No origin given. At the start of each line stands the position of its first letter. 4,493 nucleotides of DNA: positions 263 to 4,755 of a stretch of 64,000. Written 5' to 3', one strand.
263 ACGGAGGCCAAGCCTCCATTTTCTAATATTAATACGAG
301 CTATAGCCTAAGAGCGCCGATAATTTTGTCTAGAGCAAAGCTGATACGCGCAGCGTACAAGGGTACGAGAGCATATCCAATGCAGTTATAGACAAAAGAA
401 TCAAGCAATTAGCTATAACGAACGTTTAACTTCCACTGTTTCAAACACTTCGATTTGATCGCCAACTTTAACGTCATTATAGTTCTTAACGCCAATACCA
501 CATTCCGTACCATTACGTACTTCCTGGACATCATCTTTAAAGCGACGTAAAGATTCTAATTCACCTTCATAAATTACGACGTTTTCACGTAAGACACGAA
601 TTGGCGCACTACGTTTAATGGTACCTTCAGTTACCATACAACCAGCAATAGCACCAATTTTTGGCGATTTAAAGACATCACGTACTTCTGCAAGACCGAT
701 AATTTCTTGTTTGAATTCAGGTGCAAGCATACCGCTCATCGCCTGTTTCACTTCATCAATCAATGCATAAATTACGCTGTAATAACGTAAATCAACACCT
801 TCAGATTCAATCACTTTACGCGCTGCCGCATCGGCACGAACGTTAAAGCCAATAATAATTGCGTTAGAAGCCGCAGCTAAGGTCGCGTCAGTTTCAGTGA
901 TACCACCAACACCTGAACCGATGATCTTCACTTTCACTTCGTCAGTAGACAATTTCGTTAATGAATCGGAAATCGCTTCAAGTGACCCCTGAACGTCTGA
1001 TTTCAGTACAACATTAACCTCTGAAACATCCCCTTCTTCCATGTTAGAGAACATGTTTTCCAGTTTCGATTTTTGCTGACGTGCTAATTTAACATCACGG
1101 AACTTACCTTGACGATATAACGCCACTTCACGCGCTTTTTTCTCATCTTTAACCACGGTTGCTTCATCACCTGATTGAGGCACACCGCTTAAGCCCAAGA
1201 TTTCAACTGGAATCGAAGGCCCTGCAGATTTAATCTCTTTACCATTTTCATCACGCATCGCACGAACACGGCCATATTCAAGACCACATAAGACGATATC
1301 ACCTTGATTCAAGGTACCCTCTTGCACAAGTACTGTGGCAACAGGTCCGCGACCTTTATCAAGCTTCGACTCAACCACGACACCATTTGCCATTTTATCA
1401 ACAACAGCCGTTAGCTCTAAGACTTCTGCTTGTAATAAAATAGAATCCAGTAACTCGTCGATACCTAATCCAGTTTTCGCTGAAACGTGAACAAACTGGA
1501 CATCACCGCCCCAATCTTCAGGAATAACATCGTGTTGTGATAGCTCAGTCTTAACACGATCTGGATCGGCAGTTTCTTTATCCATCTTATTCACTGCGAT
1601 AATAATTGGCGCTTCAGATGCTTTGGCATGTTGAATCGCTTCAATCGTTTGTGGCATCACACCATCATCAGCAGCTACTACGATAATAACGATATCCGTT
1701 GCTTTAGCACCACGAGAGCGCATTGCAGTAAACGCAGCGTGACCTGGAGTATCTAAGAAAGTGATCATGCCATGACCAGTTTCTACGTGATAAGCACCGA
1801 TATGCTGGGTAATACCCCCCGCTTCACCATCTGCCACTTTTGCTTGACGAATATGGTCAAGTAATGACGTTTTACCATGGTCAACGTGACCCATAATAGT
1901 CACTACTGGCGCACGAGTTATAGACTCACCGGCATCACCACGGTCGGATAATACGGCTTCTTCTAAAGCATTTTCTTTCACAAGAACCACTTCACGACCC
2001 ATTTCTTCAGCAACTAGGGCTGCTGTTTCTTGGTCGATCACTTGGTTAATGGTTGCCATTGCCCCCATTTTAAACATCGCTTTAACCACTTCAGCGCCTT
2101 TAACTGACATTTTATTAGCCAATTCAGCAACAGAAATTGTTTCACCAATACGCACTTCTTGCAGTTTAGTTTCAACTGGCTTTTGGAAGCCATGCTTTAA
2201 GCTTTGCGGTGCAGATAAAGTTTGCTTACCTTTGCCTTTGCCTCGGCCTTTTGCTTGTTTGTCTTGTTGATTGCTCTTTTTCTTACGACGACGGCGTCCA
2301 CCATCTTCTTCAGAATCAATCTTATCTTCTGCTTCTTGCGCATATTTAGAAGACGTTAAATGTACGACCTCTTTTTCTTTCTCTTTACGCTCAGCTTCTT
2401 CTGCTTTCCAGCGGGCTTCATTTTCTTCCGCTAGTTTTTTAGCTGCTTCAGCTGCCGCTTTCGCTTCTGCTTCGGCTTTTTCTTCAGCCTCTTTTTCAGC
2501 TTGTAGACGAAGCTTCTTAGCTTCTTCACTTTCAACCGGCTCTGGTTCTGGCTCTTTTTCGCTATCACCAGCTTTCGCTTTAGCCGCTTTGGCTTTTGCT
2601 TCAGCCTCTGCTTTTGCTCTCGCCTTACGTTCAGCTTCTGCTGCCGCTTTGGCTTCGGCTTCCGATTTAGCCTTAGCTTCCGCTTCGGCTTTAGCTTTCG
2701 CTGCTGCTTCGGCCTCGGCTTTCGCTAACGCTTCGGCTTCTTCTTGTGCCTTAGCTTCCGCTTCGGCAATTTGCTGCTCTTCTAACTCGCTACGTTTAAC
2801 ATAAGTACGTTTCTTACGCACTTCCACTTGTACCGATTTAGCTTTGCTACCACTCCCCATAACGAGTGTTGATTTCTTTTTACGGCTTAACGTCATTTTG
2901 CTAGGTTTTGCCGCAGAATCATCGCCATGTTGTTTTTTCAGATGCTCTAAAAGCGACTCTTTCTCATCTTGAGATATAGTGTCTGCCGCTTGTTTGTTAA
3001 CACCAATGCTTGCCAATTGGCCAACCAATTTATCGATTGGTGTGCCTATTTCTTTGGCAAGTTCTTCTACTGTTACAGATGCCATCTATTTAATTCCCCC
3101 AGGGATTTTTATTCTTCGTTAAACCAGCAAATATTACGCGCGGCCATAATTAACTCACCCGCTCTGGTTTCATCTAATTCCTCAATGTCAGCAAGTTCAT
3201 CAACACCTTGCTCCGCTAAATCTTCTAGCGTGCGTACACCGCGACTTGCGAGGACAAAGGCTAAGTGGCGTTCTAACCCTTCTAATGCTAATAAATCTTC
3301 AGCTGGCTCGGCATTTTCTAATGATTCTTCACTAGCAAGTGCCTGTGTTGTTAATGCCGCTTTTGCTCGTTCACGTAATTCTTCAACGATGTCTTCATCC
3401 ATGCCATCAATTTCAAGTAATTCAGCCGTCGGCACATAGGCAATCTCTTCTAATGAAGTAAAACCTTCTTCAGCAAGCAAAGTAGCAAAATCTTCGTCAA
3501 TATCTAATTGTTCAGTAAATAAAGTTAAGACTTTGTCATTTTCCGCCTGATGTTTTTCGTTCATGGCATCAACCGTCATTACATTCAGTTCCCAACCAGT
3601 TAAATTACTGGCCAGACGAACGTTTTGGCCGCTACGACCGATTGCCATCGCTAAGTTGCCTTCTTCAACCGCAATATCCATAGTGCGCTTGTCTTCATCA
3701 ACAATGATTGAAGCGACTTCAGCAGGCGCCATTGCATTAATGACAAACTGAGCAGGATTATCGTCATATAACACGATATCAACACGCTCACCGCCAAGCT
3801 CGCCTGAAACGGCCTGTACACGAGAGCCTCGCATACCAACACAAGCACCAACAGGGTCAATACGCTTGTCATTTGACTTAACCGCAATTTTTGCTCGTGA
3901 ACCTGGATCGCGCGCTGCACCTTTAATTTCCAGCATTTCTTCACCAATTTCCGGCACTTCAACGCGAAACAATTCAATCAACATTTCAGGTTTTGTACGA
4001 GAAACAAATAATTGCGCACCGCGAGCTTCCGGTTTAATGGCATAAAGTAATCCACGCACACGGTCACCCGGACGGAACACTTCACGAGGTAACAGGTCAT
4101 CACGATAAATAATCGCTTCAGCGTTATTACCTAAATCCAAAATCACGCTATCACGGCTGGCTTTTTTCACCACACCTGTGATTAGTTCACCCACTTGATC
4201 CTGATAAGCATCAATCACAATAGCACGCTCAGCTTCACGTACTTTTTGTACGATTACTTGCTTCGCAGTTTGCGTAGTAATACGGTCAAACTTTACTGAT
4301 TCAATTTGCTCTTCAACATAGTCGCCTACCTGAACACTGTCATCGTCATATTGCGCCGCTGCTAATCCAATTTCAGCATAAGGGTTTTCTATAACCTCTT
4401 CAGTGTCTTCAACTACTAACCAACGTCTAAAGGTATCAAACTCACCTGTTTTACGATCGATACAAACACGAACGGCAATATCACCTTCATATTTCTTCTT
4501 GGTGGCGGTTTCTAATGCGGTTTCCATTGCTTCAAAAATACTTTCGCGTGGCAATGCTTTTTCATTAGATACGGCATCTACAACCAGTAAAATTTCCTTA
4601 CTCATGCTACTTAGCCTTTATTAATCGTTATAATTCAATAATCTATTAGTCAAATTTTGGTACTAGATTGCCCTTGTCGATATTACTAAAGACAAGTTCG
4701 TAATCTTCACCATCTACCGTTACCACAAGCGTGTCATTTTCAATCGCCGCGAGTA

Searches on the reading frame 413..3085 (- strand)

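Call 96: search_protein_families(library=pfam, proteins=[window:413-3085:-], max_evalue=0.00001)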
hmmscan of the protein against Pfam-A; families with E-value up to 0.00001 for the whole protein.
window:413-3085:- (890 aa): 8 families
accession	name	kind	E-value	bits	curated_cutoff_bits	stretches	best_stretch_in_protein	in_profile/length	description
PF11987.13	IF-2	-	1.2e-44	151.4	27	1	666-780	3-117/117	Translation-initiation factor 2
PF00009.33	GTP_EFTU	-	7.3e-36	124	26.5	1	394-550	5-183/188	Elongation factor Tu GTP binding domain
PF22042.2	EF-G_D2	-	5.1e-32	110.3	27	1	566-644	2-83/84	Elongation factor G domain 2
PF04760.21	IF2_N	-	1.9e-27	95.3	25.3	2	315-365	2-53/53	Translation initiation factor IF-2, N-terminal region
PF08364.16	IF2_assoc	-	1.1e-11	45.2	24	1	61-98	1-39/39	Bacterial translation initiation factor IF-2 associated region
PF01926.29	MMR_HSR1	-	2.1e-10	41.1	21.9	1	395-500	2-113/113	50S ribosome-binding GTPase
PF03144.31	GTP_EFTU_D2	-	1.6e-08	35.3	30.3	1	811-878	1-72/73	Elongation factor Tu domain 2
PF00071.28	Ras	-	9e-07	29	21.6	1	396-551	3-158/162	Ras family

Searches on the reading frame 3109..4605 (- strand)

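Call 96: search_protein_families(library=pfam, proteins=[window:3109-4605:-], max_evalue=0.00001)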
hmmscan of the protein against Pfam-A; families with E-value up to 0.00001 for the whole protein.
window:3109-4605:- (498 aa): 3 families
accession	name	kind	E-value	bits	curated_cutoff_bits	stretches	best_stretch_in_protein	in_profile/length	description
PF08529.16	NusA_N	-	1.4e-37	129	23.8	1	4-127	1-118/119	NusA N-terminal domain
PF13184.12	KH_5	-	2.8e-29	101.5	27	1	234-301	1-68/69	NusA-like KH domain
PF14520.12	HHH_5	-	1.3e-13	51.6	27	1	436-490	2-56/57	Helix-hairpin-helix domain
